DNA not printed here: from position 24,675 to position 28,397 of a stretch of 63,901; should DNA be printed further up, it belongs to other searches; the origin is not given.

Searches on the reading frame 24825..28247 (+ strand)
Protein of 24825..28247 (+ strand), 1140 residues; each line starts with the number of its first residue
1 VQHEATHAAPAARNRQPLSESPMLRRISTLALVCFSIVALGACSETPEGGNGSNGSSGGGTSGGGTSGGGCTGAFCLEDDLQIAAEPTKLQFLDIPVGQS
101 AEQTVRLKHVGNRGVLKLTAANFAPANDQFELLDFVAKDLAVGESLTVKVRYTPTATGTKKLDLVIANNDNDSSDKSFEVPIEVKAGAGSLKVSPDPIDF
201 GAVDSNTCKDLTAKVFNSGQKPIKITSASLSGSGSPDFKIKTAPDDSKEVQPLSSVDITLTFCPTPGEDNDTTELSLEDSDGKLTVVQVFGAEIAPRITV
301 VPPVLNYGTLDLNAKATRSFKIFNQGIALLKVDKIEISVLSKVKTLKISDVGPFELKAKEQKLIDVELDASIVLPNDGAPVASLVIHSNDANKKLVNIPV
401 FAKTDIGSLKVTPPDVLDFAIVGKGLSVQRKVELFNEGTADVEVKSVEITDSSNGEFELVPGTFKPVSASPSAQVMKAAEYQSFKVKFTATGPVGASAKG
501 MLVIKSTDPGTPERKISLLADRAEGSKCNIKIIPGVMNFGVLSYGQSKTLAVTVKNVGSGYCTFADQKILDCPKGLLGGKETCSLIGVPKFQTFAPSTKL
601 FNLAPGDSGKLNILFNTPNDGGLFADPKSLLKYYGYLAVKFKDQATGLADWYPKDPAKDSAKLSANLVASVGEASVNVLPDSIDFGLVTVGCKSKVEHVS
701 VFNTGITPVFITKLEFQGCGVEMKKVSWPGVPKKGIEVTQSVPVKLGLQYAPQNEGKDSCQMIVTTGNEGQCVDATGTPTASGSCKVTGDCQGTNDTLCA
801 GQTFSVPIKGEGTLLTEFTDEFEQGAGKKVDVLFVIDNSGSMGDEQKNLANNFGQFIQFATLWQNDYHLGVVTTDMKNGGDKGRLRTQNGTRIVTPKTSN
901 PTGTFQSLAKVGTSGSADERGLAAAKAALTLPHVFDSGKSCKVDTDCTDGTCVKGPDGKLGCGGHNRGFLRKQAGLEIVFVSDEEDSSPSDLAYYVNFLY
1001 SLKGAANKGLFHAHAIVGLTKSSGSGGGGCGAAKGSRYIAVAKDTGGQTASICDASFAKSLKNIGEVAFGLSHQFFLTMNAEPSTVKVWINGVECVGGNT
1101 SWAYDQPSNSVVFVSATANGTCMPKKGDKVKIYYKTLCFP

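Call 61: search_protein_families(library=pfam, proteins=[window:24825-28247:+], max_evalue=0.01)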
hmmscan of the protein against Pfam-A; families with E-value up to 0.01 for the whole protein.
window:24825-28247:+ (1140 aa): 8 families
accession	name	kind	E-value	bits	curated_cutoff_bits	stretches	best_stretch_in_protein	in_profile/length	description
PF22544.2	HYDIN_VesB_CFA65-like_Ig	-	2.5e-20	73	25.5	2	414-518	7-97/100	HYDIN/CFA65/VesB-like, Ig-like domain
PF22073.2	Cep192_D4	-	6e-17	62.3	35.5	1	82-181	3-106/112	Cep192 domain 4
PF15780.11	ASH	-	2.8e-13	50.3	27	1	86-171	10-93/98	Abnormal spindle-like microcephaly-assoc'd, ASPM-SPD-2-Hydin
PF07610.17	DUF1573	-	2e-09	37.8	26.1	0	194-232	4-42/98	Protein of unknown function (DUF1573)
PF12371.14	TMEM131_like_N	-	2.4e-07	31.3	28.8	0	86-166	4-82/84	Transmembrane protein 131-like N-terminal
PF22064.2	Cep192_D2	-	4.4e-06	27.5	27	0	535-558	12-35/154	Cep192 domain 2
PF00932.25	LTD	-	0.0016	19.2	34.3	0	430-481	23-64/109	Lamin Tail Domain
PF24507.1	Ig_CFAP65_4th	-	0.0074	17.1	27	0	249-265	33-49/76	CFAP65, fourth Ig-like domain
